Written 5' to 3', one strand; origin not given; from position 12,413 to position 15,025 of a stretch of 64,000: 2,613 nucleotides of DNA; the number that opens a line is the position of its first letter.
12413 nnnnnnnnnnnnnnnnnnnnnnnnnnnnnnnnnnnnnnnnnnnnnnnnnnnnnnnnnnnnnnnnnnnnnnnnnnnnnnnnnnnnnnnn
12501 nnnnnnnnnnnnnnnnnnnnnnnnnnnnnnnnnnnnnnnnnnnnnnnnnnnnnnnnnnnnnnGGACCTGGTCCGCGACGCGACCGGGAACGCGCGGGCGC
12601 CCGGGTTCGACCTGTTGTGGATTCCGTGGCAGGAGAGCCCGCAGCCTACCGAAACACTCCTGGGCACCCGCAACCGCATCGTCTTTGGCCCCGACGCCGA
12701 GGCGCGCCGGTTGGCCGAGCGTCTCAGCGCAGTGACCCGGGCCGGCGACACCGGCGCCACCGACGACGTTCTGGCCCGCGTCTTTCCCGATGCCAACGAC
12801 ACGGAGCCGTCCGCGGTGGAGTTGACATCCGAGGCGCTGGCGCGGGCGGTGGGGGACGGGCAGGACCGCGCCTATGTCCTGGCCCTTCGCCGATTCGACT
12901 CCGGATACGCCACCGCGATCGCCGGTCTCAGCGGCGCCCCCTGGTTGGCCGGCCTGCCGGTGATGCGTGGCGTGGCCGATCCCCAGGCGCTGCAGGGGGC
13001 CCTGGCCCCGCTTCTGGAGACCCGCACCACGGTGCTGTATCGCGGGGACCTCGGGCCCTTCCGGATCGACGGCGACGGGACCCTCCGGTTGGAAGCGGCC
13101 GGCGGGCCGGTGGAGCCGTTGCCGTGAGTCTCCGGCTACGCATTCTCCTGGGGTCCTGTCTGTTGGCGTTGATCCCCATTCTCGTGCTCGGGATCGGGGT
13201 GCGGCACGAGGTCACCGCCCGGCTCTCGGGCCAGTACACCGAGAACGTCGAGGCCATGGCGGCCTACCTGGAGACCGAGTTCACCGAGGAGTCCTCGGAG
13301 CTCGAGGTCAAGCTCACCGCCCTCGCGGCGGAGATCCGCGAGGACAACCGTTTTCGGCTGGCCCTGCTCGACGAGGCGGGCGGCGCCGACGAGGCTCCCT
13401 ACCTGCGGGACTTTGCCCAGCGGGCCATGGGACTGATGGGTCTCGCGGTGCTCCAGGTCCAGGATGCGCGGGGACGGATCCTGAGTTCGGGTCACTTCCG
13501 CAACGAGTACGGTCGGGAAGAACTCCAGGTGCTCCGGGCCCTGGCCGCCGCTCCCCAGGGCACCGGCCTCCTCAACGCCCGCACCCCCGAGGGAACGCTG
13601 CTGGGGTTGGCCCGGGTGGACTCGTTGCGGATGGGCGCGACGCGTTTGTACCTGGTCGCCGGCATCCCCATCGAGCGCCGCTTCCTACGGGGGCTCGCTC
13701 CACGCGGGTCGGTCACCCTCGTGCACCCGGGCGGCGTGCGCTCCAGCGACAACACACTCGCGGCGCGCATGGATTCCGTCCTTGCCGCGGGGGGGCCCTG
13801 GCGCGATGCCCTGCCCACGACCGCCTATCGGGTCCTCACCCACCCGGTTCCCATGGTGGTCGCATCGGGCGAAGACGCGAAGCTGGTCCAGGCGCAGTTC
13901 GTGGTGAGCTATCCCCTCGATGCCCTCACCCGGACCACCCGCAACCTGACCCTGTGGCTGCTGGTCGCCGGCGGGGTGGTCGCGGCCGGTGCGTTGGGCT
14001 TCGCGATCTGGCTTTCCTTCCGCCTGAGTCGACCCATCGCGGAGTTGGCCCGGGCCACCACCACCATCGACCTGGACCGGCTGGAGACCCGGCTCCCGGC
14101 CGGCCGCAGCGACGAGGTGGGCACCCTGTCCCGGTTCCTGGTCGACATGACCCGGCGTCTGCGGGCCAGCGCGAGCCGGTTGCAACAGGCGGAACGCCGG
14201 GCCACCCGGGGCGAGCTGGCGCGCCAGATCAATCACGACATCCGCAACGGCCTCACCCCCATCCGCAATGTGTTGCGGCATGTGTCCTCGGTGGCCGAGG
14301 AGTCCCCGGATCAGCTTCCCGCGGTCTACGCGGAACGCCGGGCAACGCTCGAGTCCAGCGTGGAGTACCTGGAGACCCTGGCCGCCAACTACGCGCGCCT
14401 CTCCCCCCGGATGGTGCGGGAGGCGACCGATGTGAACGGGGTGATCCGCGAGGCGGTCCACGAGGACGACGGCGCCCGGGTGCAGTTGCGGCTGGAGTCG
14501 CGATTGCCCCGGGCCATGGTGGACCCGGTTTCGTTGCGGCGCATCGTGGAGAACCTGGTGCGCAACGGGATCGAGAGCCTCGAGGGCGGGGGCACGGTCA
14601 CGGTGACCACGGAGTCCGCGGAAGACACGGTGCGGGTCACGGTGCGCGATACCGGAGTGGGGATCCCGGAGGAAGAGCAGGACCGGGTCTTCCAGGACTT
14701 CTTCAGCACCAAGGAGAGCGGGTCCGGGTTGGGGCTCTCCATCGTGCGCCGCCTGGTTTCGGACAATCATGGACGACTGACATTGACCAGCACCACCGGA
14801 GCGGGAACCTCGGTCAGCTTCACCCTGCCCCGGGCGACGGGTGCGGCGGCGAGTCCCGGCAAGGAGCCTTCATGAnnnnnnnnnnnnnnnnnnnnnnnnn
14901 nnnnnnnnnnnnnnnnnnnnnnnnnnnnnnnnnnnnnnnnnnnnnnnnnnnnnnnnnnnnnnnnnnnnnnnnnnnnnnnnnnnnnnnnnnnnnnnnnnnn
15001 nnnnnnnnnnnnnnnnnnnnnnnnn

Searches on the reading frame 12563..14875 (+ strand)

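Call 66: search_protein_families(library=pfam, proteins=[window:12563-14875:+], max_evalue=0.00001)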
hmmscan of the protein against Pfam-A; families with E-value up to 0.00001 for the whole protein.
window:12563-14875:+ (770 aa): 3 families
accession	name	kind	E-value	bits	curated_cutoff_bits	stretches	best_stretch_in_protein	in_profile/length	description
PF02518.31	HATPase_c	-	7.6e-28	97.6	26.4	1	654-758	2-110/111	Histidine kinase-, DNA gyrase B-, and HSP90-like ATPase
PF00672.30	HAMP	-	2.3e-07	31.5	25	1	483-534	1-52/53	HAMP domain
PF13581.12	HATPase_c_2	-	6.1e-06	26.7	27.4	0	664-735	42-112/127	Histidine kinase-like ATPase domain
